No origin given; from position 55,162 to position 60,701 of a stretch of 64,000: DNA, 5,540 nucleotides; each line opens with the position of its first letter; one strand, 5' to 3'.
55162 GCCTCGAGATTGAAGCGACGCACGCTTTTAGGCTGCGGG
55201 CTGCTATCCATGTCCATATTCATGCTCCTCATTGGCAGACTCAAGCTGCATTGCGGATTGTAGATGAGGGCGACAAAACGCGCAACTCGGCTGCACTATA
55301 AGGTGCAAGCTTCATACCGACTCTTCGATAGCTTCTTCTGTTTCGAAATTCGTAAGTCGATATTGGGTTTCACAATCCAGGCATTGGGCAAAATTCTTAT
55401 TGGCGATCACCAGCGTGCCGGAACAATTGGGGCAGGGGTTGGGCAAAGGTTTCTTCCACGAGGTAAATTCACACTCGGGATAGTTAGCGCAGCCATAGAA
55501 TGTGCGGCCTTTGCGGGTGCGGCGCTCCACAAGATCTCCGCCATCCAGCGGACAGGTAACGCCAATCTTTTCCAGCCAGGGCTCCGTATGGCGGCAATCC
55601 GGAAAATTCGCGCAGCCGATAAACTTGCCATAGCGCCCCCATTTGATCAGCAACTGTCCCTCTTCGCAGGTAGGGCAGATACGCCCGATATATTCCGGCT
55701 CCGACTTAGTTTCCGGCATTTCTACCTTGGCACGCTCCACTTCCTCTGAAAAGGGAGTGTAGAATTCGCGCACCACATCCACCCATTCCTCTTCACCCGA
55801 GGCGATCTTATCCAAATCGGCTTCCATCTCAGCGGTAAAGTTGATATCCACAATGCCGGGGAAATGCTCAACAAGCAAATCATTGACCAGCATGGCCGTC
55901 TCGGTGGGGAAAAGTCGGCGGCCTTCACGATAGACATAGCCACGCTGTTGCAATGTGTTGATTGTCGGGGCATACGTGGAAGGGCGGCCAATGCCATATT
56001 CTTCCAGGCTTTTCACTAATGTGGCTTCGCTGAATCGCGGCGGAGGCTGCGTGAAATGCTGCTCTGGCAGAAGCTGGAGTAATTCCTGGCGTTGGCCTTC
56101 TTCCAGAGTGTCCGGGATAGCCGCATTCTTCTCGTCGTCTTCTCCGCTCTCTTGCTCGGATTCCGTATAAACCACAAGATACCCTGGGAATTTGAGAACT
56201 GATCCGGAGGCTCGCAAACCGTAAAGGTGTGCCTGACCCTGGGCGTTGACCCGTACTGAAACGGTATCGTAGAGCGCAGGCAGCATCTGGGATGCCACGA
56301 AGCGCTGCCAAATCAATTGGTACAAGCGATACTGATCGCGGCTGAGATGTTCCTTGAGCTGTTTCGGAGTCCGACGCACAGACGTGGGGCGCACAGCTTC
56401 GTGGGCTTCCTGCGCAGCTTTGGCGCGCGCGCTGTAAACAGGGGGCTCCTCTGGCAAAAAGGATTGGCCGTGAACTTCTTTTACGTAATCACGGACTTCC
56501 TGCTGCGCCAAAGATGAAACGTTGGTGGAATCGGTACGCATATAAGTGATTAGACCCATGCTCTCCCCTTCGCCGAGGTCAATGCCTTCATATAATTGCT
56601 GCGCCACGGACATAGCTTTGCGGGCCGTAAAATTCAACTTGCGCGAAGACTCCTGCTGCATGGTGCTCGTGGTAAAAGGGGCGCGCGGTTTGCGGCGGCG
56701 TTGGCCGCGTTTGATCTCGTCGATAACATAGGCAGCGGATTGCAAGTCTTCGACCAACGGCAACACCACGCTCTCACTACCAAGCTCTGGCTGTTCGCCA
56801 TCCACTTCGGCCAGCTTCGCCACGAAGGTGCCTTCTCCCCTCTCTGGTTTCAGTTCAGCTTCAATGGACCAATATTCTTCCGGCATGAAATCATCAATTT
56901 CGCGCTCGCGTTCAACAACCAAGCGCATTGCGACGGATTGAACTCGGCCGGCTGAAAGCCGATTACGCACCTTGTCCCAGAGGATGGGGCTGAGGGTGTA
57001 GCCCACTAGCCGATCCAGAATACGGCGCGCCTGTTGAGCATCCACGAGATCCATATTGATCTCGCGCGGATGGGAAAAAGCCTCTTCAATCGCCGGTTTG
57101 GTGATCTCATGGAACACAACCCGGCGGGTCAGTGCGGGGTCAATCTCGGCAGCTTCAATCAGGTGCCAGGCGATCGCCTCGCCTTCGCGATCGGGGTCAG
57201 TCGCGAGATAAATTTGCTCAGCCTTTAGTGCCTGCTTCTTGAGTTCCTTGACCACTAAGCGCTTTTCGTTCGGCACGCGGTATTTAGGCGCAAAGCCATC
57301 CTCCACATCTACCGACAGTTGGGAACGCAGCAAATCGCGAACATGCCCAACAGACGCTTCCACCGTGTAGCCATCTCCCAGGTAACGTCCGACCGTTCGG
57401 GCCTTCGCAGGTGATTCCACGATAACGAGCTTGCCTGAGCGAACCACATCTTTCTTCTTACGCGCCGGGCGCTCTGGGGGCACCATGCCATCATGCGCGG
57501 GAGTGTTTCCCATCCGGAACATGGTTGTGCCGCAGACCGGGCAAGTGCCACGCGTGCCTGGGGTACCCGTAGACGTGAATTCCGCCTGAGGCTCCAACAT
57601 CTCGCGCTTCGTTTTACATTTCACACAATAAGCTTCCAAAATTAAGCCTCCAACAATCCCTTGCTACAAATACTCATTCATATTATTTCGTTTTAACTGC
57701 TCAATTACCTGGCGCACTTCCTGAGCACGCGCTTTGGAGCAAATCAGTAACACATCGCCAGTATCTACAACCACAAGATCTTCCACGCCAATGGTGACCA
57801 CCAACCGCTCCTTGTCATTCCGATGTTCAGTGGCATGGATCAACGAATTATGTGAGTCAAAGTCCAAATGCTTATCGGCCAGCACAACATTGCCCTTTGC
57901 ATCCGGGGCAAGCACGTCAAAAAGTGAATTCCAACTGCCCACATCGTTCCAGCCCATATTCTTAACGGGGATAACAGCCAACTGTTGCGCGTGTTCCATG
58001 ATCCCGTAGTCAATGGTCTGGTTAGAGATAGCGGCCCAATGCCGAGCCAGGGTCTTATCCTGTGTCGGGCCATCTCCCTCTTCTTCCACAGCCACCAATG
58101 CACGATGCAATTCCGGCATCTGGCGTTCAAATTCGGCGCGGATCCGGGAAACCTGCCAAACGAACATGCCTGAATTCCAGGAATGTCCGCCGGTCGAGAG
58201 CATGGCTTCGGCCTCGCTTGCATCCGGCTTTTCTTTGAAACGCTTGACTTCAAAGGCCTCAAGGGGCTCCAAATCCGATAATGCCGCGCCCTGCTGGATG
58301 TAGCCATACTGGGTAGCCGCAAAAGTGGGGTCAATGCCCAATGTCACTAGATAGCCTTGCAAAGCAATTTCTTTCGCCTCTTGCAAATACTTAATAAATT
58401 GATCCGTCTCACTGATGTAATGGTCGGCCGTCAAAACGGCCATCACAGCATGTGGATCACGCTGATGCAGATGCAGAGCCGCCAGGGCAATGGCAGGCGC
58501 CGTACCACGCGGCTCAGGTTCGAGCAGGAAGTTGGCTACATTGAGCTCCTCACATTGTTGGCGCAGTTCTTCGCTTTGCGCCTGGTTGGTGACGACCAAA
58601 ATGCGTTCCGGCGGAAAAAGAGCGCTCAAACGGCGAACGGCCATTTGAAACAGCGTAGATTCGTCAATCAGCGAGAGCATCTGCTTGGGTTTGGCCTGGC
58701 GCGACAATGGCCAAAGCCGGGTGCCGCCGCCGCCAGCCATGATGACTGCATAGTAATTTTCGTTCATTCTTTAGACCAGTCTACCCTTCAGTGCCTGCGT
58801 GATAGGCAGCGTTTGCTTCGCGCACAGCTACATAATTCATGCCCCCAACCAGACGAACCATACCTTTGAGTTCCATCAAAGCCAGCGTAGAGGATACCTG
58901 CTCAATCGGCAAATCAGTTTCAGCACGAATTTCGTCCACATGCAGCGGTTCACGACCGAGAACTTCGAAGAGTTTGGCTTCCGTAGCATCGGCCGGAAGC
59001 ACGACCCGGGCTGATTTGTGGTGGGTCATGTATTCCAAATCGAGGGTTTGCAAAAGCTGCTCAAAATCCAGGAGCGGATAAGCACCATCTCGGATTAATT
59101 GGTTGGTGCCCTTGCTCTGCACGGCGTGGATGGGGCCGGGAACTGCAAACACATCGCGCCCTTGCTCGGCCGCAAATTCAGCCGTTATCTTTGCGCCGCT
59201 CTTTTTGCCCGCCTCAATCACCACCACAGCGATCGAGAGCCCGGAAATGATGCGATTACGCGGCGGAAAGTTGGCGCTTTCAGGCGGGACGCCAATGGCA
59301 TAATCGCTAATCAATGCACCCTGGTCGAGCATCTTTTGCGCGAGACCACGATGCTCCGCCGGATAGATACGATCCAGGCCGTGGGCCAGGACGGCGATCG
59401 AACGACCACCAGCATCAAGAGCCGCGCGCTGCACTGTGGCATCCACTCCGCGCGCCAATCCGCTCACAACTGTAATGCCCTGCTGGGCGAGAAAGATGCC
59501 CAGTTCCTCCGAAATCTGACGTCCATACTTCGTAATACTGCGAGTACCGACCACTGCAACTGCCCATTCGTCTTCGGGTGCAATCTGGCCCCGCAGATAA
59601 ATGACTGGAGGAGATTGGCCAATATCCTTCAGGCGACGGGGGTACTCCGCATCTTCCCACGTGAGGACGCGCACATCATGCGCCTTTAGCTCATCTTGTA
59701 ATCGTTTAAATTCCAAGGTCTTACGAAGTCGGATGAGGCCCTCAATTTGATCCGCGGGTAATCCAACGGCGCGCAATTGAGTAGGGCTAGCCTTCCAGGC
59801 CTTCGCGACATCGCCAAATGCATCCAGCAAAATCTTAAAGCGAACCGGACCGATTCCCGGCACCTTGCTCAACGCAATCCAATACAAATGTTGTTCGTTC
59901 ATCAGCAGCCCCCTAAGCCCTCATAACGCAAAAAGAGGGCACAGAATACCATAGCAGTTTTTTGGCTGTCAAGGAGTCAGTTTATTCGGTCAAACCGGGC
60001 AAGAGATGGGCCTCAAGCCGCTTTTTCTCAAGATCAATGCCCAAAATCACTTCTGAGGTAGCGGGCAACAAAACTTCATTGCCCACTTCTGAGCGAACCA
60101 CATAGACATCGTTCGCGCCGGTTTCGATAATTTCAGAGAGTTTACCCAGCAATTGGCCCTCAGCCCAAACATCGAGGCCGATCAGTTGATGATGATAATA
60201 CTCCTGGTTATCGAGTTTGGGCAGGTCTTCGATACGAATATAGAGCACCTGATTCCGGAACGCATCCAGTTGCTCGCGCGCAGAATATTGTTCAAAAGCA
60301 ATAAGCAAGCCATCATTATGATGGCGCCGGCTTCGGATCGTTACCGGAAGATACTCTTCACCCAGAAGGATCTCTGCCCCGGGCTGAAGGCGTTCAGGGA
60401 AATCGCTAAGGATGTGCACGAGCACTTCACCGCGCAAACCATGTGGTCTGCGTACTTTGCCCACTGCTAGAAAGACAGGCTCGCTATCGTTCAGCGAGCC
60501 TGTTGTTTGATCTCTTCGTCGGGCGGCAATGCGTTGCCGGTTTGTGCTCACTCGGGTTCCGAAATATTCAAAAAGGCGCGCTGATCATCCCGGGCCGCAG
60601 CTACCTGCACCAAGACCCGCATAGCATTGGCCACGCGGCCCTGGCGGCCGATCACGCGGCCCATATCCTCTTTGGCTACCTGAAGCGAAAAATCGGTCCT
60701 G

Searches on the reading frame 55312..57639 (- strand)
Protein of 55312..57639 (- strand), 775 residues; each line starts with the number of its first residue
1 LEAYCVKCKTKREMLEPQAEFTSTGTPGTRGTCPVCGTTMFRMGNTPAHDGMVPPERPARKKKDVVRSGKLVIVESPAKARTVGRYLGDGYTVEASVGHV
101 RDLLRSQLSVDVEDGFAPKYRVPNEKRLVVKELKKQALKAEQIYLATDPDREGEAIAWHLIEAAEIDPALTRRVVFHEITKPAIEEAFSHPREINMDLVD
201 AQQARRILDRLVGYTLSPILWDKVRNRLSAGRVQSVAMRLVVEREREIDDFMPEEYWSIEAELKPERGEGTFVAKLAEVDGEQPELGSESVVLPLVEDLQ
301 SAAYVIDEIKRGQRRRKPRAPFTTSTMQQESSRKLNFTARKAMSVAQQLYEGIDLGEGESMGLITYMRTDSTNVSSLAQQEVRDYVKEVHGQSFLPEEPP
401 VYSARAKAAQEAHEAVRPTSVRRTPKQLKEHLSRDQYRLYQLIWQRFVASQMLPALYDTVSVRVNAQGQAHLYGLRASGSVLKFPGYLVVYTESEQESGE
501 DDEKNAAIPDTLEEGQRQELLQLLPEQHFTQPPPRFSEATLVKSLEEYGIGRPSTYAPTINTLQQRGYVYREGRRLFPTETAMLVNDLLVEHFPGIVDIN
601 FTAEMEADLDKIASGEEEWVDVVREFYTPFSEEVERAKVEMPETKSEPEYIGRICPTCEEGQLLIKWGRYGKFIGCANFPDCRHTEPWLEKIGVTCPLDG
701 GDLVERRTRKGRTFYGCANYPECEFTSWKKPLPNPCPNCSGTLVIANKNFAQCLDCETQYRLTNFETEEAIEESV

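Call 55: search_protein_families(library=pfam, proteins=[window:55312-57639:-], max_evalue=0.00001)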
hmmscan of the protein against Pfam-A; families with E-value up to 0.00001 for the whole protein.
window:55312-57639:- (775 aa): 4 families
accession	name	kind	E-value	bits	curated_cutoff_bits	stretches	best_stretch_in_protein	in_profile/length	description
PF01131.25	Topoisom_bac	-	4.4e-119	398.6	35.1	1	194-623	2-410/411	DNA topoisomerase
PF01396.24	Zn_ribbon_Top1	-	1.7e-28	98.5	32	2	694-731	2-38/39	Topoisomerase DNA binding C4 zinc finger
PF01751.28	Toprim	-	2e-21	76.4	23.1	1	70-179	1-96/96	Toprim domain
PF18930.5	DUF5679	-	9.1e-16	58.2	27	1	4-43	1-40/40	Domain of unknown function (DUF5679)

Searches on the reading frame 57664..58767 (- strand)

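Call 55: search_protein_families(library=pfam, proteins=[window:57664-58767:-], max_evalue=0.00001)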
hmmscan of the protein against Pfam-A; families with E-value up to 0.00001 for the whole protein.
window:57664-58767:- (367 aa): 3 families
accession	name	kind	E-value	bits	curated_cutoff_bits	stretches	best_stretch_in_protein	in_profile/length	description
PF00483.29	NTP_transferase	-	4.1e-49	167.8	21.2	1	7-287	2-240/245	Nucleotidyl transferase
PF22640.1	ManC_GMP_beta-helix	-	1.2e-16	60.8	27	1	299-358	2-55/55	MannoseP isomerase/GMP-like beta-helix domain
PF12804.13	NTP_transf_3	-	2.4e-10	41.2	27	1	7-123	1-103/160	MobA-like NTP transferase domain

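Call 56: search_protein_families(library=ncbifam, proteins=[window:57664-58767:-], max_evalue=0.00001)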
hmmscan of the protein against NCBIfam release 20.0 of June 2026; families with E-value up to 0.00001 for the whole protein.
window:57664-58767:- (367 aa): 6 families
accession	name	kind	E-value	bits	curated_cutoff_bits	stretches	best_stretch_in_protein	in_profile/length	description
TIGR01479.1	GMP_PMI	equivalog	1.1e-94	317.9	372.95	1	7-366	3-353/467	mannose-1-phosphate guanylyltransferase/mannose-6-phosphate isomerase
NF012004.0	PRK15460.1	equivalog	1e-72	245.4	859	1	4-365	5-362/478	mannose-1-phosphate guanyltransferase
TIGR03992.1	Arch_glmU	subfamily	7.9e-11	41.4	292.1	1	6-203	2-174/393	bifunctional sugar-1-phosphate nucleotidylyltransferase/acetyltransferase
NF010933.0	PRK14353.1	equivalog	1.1e-07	30.8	505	1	3-191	4-170/453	bifunctional UDP-N-acetylglucosamine diphosphorylase/glucosamine-1-phosphate N-acetyltransferase GlmU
NF010936.0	PRK14356.1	equivalog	6e-07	28.7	666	1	5-140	6-132/456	bifunctional UDP-N-acetylglucosamine diphosphorylase/glucosamine-1-phosphate N-acetyltransferase GlmU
NF041173.1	Sug_nt_acttase_Thmprot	equivalog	8.6e-07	28.2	600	1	7-119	3-109/405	bifunctional sugar-1-phosphate nucleotidylyltransferase/acetyltransferase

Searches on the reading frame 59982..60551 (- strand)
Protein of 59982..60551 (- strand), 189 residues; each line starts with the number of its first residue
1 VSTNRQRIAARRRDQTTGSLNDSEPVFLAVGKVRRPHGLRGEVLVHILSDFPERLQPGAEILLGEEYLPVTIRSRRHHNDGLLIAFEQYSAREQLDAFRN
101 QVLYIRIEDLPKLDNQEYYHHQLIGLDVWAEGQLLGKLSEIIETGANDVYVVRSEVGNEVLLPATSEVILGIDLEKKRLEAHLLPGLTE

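Call 93: search_protein_families(library=ncbifam, proteins=[window:59982-60551:-], max_evalue=1e-8)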
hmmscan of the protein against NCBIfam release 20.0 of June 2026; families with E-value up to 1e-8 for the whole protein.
window:59982-60551:- (189 aa): 4 families
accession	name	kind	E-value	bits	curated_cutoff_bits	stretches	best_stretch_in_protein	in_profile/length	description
TIGR02273.1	16S_RimM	equivalog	4.8e-42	143.2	66.2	1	28-186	2-165/166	ribosome maturation factor RimM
NF011186.0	PRK14592.1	equivalog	3.3e-19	69.3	190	1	27-179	5-158/171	16S rRNA-processing protein RimM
NF010403.0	PRK13829.1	equivalog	1.5e-17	63.6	145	1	28-165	8-143/177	16S rRNA-processing protein RimM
NF011184.0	PRK14590.1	equivalog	5.3e-13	48.8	189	1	27-180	5-166/176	16S rRNA-processing protein RimM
